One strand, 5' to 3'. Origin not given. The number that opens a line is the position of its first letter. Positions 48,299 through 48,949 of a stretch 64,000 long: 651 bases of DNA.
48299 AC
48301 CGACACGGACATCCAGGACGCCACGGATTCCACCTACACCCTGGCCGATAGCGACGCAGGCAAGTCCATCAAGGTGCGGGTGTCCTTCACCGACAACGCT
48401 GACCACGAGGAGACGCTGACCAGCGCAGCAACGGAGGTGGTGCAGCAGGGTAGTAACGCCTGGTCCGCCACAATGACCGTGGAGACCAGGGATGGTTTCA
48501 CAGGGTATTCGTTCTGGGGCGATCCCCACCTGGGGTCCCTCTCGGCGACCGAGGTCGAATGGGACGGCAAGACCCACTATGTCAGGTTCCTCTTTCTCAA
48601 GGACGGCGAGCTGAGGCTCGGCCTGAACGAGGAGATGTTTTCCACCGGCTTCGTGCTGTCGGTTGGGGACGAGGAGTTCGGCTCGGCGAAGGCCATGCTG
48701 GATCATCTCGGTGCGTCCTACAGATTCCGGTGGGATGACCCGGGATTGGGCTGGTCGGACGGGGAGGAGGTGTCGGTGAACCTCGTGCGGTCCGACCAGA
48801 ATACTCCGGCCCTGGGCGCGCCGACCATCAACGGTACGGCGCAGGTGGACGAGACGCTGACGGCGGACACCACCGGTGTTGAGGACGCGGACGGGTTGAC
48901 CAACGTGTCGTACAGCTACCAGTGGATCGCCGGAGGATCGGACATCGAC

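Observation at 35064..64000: Super-locus of five consecutive giant secreted proteins built from one shared, shuffled module set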

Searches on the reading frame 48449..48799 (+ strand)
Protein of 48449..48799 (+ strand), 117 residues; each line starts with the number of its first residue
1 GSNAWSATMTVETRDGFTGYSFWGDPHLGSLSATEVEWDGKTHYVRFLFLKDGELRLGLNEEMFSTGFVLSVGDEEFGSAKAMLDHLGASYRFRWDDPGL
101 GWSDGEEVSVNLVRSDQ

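Call 38: search_solved_structures(query=A2, max_evalue=10)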
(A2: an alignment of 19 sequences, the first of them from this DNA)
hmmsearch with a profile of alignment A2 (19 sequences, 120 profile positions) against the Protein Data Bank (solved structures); distinct sequences matched with E-value up to 10: 1.
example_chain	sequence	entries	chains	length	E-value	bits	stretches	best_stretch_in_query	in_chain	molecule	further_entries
5j6q_A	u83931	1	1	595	0.87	13.4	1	62-114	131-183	Cell wall binding protein cwp8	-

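Call 56: predict_structure(alignment_id=A2)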
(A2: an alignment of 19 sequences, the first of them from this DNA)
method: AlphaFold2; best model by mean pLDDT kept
length: 117 residues; sequences in the alignment: 19
mean_pLDDT: 90.6   pTM: 0.85
mean pLDDT of the five models: 90.6, 89.9, 89.7, 89.5, 80.5
residues with pLDDT >= 90: 85; 70-90: 25; 50-70: 7; < 50: 0
segments of 3 or more residues with pLDDT < 50: none
pLDDT, mean of each block of 10 residues (from residue 1): 91 96 86 93 93 94 78 95 85 94 97 84
secondary structure, 60 per line:
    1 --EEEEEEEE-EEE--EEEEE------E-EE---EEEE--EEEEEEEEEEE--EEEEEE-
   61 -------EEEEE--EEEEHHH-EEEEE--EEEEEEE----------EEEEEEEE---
elements in order: E3-10 E12-14 E17-21 E35-38 E41-51 E54-59 E68-72 E75-78 E83-87 E90-96 E107-114

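Call 59: fold_search(model_id=the predicted structure, library=pdb)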
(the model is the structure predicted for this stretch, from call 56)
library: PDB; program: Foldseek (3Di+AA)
matches with E <= 10: 761; with E <= 0.001: 0
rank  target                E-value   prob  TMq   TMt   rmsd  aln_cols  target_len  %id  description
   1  2q2e_B                1.3e-01  0.14  0.17  0.05  14.9        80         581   15  Crystal structure of the topoisomerase VI holoenzyme from Methanosarcina mazei (released 2007-07-10)
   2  8qf8_B                1.4e-01  0.77  0.37  0.07   9.6        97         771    8  GH146 beta-L-arabinofuranosidase from Bacteroides thetaioatomicron in complex with beta-l-arabinofurano cyclophellitol (released 2023-12-13)
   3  5opj                  1.7e-01  0.75  0.37  0.07   8.8        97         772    6  Beta-L-arabinofuranosidase (released 2018-02-28)
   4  6yqh                  1.7e-01  0.77  0.38  0.07   8.7        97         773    7  GH146 beta-L-arabinofuranosidase bound to covalent inhibitor (released 2021-01-27)
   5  8qf8_A                1.7e-01  0.75  0.37  0.07   9.6        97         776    8  GH146 beta-L-arabinofuranosidase from Bacteroides thetaioatomicron in complex with beta-l-arabinofurano cyclophellitol (released 2023-12-13)
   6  5jde_B                2.3e-01  0.13  0.22  0.13  18.2       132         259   11  Crystal structure of I9-I11 tandem from titin (P1) (released 2016-09-14)
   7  2x9y                  2.7e-01  0.38  0.25  0.09  11.0        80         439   11  STRUCTURE OF THE PILUS BACKBONE (RRGB) FROM STREPTOCOCCUS PNEUMONIAE (released 2010-06-30)
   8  7u0w_A                2.8e-01  0.44  0.35  0.30   7.0       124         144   13  Structure of myxoma virus M062 protein variant MAV (released 2023-02-22)
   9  4h8p                  2.9e-01  0.16  0.26  0.26  14.8       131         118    9  NEAT5 domain of IsdX2, a B. anthracis hemophore in complex with heme (released 2013-02-06)
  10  3rpk_A                3.6e-01  0.47  0.29  0.08   9.2        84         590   11  Structure of the Full-Length Major Pilin RrgB from Streptococcus pneumoniae (released 2011-06-15)
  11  3wir_A                3.8e-01  0.12  0.18  0.05  10.8        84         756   13  Crystal structure of kojibiose phosphorylase complexed with glucose (released 2014-02-05)
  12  5jdd                  3.8e-01  0.11  0.24  0.14  19.3       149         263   11  Crystal structure of I9-I11 tandem from titin (P212121) (released 2016-09-14)
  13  4h8q                  4.0e-01  0.14  0.26  0.25  14.9       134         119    9  Structure of the Q29T IsdX2-NEAT5 mutant in complex with heme (released 2013-02-06)
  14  6j15_D                4.2e-01  0.33  0.28  0.30   7.5       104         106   10  Complex structure of GY-5 Fab and PD-1 (released 2019-11-06)
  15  5jde_A                4.2e-01  0.11  0.24  0.14  18.9       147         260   10  Crystal structure of I9-I11 tandem from titin (P1) (released 2016-09-14)
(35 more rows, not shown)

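Call 83: search_protein_representatives(alignment_id=A2)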
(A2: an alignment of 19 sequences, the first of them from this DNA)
Query: 19 sequences, 120 profile positions. Proteins with E-value up to 0.001 (for the whole library): 3325; up to 1e-10: 1351; up to 1e-30: 142. The best 150 are listed.
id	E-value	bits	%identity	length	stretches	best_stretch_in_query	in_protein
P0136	8.7e-285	942.9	-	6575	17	3-117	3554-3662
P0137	2.9e-103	357.1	-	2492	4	2-119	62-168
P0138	2.3e-86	302.6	-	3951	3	3-119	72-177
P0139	2.4e-80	283.1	-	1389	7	5-115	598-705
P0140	4.1e-75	266.3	-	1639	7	6-118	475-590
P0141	2.7e-73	260.4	-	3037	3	3-118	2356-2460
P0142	1.8e-69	248.1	-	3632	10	2-109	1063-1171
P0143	8.4e-69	245.9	-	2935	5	4-116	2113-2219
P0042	2.7e-64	231.3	-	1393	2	2-119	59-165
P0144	1.1e-63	229.4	-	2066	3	2-119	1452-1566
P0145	6.2e-63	226.9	-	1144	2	2-119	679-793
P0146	4.4e-60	217.7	-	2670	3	4-119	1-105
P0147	1.7e-59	215.8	-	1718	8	2-109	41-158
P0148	3.7e-59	214.7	-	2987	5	4-117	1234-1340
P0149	8.2e-59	213.6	-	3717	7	3-106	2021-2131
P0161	1.1e-51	190.6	-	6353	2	2-119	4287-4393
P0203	5.0e-39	149.8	-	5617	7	3-116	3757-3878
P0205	7.0e-39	149.3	-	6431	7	2-115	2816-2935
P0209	3.3e-38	147.1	-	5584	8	4-116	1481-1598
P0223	6.3e-35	136.5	-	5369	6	22-115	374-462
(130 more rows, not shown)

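Call 109: search_protein_families(library=pfam, alignment_id=A2, max_evalue=1)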
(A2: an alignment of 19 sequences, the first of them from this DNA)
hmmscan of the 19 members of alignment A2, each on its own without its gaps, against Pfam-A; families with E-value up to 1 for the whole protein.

A. member 1, seq(117 aa): 0 families

B. families by the number of members that match (of 19 scanned): 4 families
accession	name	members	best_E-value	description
PF25003.1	DUF7781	1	0.00047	Domain of unknown function (DUF7781)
PF18154.6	pPIWI_RE_REase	1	0.019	REase associating with pPIWI_RE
PF20622.4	Big_15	1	0.19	Bacterial Ig domain (Big_16)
PF12411.13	Choline_sulf_C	1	0.2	Choline sulfatase enzyme C terminal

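Call 110: fold_search(model_id=the predicted structure, library=viral)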
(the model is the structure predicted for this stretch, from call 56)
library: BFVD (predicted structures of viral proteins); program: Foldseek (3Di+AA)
matches with E <= 10: 808; with E <= 0.001: 6
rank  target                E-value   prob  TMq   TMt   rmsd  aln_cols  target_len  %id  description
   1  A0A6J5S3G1            2.0e-06  1.00  0.74  0.66   3.5       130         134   19  Uncharacterized protein [uncultured Caudovirales phage]
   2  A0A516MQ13            1.6e-05  1.00  0.71  0.53   4.2       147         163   10  (no name in the UniProt tables at hand)
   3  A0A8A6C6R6            5.5e-05  1.00  0.74  0.25   3.2       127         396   15  (no name in the UniProt tables at hand)
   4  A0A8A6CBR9            1.6e-04  1.00  0.66  0.56   3.8       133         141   17  (no name in the UniProt tables at hand)
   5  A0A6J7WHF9            3.8e-04  1.00  0.76  0.68   2.7       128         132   15  Uncharacterized protein [uncultured Caudovirales phage]
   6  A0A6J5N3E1            4.7e-04  1.00  0.68  0.63   3.8       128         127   13  Uncharacterized protein [uncultured Caudovirales phage]
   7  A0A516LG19            1.3e-03  1.00  0.70  0.54   5.8       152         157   12  (no name in the UniProt tables at hand)
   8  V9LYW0                1.0e-02  1.00  0.56  0.40   4.8       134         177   14  Uncharacterized protein [Vibrio phage VH7D]
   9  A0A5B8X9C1            3.0e-02  0.80  0.31  0.24   7.3       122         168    6  (no name in the UniProt tables at hand)
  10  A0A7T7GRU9            4.4e-02  1.00  0.66  0.17   3.1       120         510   12  (no name in the UniProt tables at hand)
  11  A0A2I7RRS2            5.4e-02  0.69  0.33  0.07  10.8       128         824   14  (no name in the UniProt tables at hand)
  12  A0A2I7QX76            6.0e-02  0.99  0.54  0.38   6.6       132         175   17  (no name in the UniProt tables at hand)
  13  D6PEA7                6.0e-02  0.51  0.33  0.28  15.0       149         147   14  (no name in the UniProt tables at hand)
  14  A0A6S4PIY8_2          7.4e-02  0.80  0.33  0.06   5.7        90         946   11  Putative lectin [uncultured phage_MedDCM-OCT-S39-C11]
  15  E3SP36                1.0e-01  0.38  0.27  0.28   8.3        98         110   13  Predicted protein [Cyanophage NATL2A-133]
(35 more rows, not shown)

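Call 111: search_protein_families(library=phrogs, alignment_id=A2, max_evalue=0.1)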
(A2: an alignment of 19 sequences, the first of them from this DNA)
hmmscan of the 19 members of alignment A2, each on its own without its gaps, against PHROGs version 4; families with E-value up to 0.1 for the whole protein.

A. member 1, seq(117 aa): 0 families

B. families by the number of members that match (of 19 scanned): 1 family
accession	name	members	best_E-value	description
phrog_1951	-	1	0.014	head-tail adaptor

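Call 113: list_cluster_members(proteins=[P0136, P0139, P0140, P0142, P0147, P0161, P0203, P0205, P0209, P0223])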
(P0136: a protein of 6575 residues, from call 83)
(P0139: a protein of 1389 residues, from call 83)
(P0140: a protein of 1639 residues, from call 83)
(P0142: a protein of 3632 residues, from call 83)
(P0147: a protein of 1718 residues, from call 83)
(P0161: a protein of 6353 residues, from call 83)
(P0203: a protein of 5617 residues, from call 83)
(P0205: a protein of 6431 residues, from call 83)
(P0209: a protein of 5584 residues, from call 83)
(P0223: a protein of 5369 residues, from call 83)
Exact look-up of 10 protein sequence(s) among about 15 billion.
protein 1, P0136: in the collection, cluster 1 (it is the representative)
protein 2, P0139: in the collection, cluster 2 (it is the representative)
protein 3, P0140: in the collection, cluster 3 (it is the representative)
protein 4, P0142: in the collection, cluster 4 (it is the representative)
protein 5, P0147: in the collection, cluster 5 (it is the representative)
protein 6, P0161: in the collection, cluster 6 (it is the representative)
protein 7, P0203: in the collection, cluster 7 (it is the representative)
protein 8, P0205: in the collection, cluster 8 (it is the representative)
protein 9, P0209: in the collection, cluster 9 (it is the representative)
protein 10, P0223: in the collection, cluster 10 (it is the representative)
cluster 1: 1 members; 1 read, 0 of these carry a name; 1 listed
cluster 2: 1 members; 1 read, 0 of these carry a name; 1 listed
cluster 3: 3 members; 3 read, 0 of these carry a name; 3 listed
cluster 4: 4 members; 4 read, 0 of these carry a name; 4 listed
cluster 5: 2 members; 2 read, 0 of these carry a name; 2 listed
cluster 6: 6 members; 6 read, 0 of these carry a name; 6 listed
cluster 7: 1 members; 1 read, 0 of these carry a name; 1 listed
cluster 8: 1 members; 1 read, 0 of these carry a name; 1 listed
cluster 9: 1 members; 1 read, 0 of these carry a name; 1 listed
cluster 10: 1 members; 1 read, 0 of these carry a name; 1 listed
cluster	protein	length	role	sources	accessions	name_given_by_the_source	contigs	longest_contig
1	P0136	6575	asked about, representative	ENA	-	-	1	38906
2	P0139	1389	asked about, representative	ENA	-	-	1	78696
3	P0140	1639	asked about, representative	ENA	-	-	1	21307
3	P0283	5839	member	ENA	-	-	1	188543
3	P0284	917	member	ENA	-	-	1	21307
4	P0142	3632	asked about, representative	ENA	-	-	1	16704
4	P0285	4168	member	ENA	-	-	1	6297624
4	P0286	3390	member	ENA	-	-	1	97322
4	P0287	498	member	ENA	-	-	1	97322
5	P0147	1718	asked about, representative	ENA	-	-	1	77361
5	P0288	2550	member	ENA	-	-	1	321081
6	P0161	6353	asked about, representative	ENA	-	-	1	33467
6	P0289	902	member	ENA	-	-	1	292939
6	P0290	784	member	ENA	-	-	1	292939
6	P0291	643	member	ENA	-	-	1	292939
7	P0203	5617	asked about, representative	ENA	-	-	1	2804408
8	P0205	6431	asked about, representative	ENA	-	-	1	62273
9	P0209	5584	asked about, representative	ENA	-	-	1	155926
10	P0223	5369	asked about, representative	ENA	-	-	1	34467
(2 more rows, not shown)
